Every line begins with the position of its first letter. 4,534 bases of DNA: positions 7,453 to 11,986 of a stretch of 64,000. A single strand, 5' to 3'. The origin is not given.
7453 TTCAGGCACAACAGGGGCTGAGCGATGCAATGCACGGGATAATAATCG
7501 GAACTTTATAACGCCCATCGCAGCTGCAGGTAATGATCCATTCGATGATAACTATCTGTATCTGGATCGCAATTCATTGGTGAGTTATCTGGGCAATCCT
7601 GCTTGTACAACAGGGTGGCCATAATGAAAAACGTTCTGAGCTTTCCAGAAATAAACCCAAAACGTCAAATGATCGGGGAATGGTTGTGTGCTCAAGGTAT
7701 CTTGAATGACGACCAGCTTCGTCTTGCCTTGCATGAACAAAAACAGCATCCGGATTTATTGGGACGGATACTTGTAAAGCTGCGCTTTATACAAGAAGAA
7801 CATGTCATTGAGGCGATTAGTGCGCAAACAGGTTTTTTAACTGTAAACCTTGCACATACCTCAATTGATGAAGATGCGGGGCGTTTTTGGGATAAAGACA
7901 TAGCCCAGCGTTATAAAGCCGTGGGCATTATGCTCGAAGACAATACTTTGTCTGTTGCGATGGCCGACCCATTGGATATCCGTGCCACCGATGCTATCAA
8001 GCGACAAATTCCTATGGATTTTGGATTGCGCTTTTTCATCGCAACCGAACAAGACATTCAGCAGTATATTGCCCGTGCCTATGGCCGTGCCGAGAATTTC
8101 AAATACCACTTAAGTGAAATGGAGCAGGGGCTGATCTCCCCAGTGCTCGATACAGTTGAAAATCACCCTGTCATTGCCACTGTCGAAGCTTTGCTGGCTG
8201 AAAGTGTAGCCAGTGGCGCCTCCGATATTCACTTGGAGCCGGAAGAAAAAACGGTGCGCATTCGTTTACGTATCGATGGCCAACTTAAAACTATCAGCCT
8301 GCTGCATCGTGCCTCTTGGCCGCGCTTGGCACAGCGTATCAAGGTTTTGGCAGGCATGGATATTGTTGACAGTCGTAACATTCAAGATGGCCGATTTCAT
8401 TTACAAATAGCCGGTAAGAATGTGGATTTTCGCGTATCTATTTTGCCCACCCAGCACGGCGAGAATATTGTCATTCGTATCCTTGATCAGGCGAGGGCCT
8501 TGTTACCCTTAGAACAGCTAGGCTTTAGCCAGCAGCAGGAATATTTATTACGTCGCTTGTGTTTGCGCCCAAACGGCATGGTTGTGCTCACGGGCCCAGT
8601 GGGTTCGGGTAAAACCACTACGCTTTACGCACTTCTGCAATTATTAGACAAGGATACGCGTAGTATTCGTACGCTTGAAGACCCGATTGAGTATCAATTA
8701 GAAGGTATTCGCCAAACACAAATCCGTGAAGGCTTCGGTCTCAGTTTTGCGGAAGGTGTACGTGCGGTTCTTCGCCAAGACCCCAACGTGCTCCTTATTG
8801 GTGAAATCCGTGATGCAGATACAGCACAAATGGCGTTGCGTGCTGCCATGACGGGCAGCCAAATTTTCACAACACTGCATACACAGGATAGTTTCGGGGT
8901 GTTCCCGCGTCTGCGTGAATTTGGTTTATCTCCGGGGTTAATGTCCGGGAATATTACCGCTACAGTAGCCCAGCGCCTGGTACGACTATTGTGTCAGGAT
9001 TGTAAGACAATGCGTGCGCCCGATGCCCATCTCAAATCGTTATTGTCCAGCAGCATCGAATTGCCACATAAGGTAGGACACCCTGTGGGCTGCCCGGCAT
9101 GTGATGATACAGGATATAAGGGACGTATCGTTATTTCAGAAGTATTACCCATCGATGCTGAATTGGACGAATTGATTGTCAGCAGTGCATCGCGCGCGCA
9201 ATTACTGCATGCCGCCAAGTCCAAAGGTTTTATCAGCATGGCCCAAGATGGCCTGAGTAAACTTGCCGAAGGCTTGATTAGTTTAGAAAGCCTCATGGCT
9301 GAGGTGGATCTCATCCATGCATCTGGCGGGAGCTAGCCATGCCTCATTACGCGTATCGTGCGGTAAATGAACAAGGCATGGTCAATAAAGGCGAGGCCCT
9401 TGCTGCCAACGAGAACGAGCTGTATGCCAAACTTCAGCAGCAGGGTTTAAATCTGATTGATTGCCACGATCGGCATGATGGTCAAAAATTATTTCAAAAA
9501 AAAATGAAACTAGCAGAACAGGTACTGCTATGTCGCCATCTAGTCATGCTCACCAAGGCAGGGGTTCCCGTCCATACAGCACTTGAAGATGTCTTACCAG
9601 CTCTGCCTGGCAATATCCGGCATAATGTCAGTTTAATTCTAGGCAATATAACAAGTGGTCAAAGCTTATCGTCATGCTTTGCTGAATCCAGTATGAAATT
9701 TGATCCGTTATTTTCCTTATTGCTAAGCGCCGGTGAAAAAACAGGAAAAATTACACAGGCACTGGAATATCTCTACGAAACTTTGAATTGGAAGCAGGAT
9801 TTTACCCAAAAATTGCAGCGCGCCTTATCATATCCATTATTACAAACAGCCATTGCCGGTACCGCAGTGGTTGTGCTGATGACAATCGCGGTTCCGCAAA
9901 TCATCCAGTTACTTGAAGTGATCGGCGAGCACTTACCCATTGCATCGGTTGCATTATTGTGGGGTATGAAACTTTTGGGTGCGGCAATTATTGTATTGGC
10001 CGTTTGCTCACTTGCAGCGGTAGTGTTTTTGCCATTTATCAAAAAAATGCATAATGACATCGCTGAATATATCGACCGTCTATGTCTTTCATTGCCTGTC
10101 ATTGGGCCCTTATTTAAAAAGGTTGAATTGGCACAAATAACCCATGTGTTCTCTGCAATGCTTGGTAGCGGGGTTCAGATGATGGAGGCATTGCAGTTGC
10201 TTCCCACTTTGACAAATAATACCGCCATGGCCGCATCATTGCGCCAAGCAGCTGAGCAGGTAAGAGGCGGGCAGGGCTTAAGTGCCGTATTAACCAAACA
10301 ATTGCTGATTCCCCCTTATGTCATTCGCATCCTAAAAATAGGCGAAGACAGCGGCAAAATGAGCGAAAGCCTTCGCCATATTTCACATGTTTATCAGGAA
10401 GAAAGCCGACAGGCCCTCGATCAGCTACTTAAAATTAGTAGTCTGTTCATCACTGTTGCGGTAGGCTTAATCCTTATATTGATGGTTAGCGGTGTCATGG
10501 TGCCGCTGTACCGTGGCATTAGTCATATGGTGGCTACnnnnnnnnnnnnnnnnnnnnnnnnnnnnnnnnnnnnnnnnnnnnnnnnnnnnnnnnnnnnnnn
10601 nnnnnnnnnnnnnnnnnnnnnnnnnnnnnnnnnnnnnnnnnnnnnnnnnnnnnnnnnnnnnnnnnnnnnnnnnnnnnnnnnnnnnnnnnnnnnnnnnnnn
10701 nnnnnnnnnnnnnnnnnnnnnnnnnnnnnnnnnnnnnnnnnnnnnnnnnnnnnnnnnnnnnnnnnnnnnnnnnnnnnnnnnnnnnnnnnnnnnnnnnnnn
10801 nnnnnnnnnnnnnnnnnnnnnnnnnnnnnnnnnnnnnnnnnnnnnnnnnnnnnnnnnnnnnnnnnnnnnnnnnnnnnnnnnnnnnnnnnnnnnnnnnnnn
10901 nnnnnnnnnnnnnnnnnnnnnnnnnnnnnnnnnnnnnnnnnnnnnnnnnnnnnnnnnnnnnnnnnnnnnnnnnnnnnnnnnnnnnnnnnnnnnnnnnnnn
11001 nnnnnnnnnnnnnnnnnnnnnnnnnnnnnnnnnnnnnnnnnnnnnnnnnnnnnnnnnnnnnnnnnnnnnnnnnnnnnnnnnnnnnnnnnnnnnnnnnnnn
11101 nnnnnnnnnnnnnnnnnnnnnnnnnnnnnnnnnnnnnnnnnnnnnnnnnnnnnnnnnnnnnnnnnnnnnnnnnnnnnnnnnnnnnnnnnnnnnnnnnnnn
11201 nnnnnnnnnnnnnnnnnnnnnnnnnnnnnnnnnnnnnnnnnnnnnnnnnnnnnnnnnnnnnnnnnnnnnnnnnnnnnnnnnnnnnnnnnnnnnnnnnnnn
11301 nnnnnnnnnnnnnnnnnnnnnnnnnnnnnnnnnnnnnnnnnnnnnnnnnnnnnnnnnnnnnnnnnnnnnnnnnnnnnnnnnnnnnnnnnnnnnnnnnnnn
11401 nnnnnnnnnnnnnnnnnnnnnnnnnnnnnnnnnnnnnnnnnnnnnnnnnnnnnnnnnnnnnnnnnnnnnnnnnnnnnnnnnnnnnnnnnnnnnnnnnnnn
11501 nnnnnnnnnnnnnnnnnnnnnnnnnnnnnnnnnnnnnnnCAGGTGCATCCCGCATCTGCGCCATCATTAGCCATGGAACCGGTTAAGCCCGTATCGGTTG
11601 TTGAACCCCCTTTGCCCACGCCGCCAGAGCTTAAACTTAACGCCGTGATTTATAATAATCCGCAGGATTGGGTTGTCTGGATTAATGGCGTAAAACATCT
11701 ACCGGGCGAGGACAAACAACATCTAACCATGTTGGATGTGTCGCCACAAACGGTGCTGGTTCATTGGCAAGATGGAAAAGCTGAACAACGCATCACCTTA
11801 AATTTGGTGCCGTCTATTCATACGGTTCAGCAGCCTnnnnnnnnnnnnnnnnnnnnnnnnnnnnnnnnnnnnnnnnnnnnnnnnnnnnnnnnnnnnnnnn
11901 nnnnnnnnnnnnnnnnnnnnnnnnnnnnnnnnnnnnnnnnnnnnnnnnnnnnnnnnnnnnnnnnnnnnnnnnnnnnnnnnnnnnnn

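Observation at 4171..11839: Compact six-gene type IV pilus / T2SS-like operon with a non-canonical gene set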

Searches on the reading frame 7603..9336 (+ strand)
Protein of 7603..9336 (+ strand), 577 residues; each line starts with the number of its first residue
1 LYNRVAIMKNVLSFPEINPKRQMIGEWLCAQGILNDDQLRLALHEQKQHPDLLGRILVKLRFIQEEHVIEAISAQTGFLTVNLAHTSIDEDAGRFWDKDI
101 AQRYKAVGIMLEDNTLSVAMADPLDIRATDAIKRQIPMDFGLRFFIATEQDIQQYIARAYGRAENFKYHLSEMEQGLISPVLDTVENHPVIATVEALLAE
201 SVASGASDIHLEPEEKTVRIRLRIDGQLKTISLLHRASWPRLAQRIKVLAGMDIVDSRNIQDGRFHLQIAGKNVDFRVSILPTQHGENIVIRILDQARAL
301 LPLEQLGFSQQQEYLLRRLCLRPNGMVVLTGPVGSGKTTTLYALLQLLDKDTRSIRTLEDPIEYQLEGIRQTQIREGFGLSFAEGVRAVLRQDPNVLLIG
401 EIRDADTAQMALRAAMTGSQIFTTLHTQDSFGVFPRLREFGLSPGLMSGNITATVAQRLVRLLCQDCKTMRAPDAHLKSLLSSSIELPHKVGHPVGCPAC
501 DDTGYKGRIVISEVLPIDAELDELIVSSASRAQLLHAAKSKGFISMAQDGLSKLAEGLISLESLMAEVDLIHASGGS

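Call 4: search_protein_families(library=pfam, proteins=[window:7603-9336:+], max_evalue=0.01)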
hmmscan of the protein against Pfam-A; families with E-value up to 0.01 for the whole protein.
window:7603-9336:+ (577 aa): 12 families
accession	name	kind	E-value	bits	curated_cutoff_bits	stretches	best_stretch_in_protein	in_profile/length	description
PF00437.27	T2SSE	-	7e-112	374.2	24.9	1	186-564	4-368/370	Type II/IV secretion system protein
PF05157.20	MshEN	-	1.5e-15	57.4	23.1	1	81-164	6-88/90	MshEN domain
PF13604.12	AAA_30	-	1.2e-05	25.5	27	1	309-356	3-50/191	AAA domain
PF00005.33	ABC_tran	-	9.8e-05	23.4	25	1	319-379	6-62/137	ABC transporter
PF13401.12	AAA_22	-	0.0001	23.1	27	1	324-354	5-33/130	AAA domain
PF13555.12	AAA_29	-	0.00064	19.9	27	1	320-351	18-49/61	P-loop containing region of AAA domain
PF20720.3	nSTAND3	-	0.00095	19.3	27.2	1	320-360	13-53/155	Novel STAND NTPase 3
PF13191.12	AAA_16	-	0.0012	19.8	32.6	0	322-351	23-51/167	AAA ATPase domain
PF02492.25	cobW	-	0.0018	18.3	20.7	1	327-351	3-26/180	CobW/HypB/UreG, nucleotide-binding domain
PF13173.12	AAA_14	-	0.0024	18.3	27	1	325-417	3-86/129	AAA domain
PF13304.12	AAA_21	-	0.0035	17.9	27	1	327-349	2-24/304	AAA domain, putative AbiEii toxin, Type IV TA system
PF25199.1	nSTAND_NTPase5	-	0.0072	16.6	34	0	324-359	41-77/145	Novel STAND NTPase 5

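Call 5: search_protein_families(library=ncbifam, proteins=[window:7603-9336:+], max_evalue=0.01)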
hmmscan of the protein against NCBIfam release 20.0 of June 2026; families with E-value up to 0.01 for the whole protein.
window:7603-9336:+ (577 aa): 30 families (the best 25 are shown)
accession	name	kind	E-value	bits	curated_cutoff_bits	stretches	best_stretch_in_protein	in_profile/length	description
TIGR02538.1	type_IV_pilB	equivalog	7.8e-139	463.8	675.65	1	24-565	2-559/564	type IV-A pilus assembly ATPase PilB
TIGR02533.1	type_II_gspE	equivalog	6.7e-133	443.9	630.25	1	102-565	10-483/486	type II secretion system ATPase GspE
NF007755.0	PRK10436.1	equivalog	1.4e-109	366.9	617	1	99-565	12-456/465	type II secretion system protein GspE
NF053534.1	T4PilAsmATPsTfpB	equivalog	1.7e-105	353.6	850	1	98-566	99-580/584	type IV pilus assembly ATPase TfpB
NF041000.1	ATPase_ComGA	equivalog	1.2e-72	244.1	300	1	196-461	2-266/267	competence type IV pilus ATPase ComGA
TIGR01420.1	pilT_fam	subfamily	2.3e-42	145.5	319.1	1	194-462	2-262/343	PilT/PilU family type 4a pilus ATPase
TIGR02525.1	plasmid_TraJ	equivalog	4.8e-20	71.9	368.3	1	303-437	132-269/372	plasmid transfer ATPase TraJ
TIGR02524.1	dot_icm_DotB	equivalog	6.8e-18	65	463.3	1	324-429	134-248/358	Dot/Icm type IV secretion system ATPase DotB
TIGR03819.1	heli_sec_ATPase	hypoth_equivalog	1e-14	54.5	373.15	1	235-459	92-319/340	TadA family conjugal transfer-associated ATPase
NF012033.0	PRK15489.1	equivalog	1e-14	53.6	537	1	12-162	481-629/703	glycosyl transferase family protein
NF008411.1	PRK11234.1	equivalog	1.2e-14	53.7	1170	1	3-165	461-622/723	cyclic di-3',5'-guanylate-activated glycosyltransferase NfrB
NF053729.1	c-di-GMP_motif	domain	1.2e-13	50.6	38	1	24-75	2-53/53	cyclic di-GMP-binding domain-containing protein, MshE-related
NF058587.1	archaellum_moto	equivalog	6.2e-13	48.3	550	1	319-429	270-385/527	archaellum flagellar ATPase motor FlaI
TIGR02788.1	VirB11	equivalog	2.2e-09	36.8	249.95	1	318-440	138-265/308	P-type DNA transfer ATPase VirB11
TIGR02782.1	TrbB_P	equivalog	3e-09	36.6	304.55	1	310-438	123-253/303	P-type conjugative transfer ATPase TrbB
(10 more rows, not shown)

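Call 26: search_solved_structures(query=window:7624-9336:+, max_evalue=1e-20)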
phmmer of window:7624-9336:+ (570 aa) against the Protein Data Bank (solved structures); distinct sequences matched with E-value up to 1e-20: 20.
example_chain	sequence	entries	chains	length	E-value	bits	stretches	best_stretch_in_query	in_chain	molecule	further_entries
6f8l_G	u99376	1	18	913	1.2e-110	373.9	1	4-560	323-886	Type IV pilus assembly protein PilF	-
5zfr_A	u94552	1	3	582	2.4e-105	356.4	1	15-558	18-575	Type IV pilus biogenesis ATPase PilB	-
6olj_C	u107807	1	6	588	3e-105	356.1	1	15-558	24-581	Type IV pilus biogenesis ATPase PilB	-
5tsg_B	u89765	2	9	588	6.7e-105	355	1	15-558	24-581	Type IV pilus biogenesis ATPase PilB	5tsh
3jc8_Ba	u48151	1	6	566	1.5e-102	347.2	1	17-558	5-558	Type IV-A pilus assembly ATPase PilB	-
1p9r_A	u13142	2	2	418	1.9e-100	340.3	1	173-559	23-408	General secretion pathway protein E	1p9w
4kss_A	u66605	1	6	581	5.6e-100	338.7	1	173-560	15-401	Type II secretion system protein E, hemolysin-coregulated protein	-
4ksr_A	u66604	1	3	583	6.6e-100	338.5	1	173-559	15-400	Type II secretion system protein E, Hemolysin-coregulated protein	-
4pht_A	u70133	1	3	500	8.3e-98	331.5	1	172-559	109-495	General secretory pathway protein E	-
6ejf_A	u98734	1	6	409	3.8e-84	286.4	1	187-560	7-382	Type IV pilus assembly protein PilF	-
5oiu_A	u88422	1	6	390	3.9e-84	286.4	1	187-560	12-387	Type IV pilus assembly protein PilF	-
5it5_F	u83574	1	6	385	4.3e-84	286.3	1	187-560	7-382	ATP binding motif-containing protein PilF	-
8dze_A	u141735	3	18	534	1.1e-31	113.3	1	189-524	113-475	BfpD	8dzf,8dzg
3jvu_A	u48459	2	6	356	1.2e-29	106.6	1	188-452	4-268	Twitching mobility protein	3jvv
5fl3_A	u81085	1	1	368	1.7e-27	99.5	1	190-433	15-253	PILI RETRACTION PROTEIN PILT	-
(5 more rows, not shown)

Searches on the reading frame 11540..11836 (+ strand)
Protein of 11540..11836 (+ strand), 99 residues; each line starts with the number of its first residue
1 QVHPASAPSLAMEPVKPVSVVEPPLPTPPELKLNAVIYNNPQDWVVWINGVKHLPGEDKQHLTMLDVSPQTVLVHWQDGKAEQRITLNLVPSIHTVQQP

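Call 33: search_protein_families(library=pfam, proteins=[window:11540-11836:+], max_evalue=10)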
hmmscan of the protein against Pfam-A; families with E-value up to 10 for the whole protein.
window:11540-11836:+ (99 aa): 1 family
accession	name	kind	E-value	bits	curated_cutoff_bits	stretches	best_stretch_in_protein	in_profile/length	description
PF16537.11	T2SSB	-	0.014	15.5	28.4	1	29-78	2-53/60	Type II secretion system protein B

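Call 49: predict_structure(alignment_id=A3)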
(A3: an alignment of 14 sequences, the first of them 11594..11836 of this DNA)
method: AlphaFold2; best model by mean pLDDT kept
length: 81 residues; sequences in the alignment: 14
mean_pLDDT: 87.2   pTM: 0.70
mean pLDDT of the five models: 87.2, 86.6, 81.6, 77.8, 73.7
residues with pLDDT >= 90: 51; 70-90: 22; 50-70: 5; < 50: 3
segments of 3 or more residues with pLDDT < 50: none
pLDDT, mean of each block of 10 residues (from residue 1): 80 93 94 92 92 94 93 62 51
secondary structure, 60 per line:
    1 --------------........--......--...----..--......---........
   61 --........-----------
elements in order: E15-22 E25-30 E33-35 E44-49 E53-60 E63-70
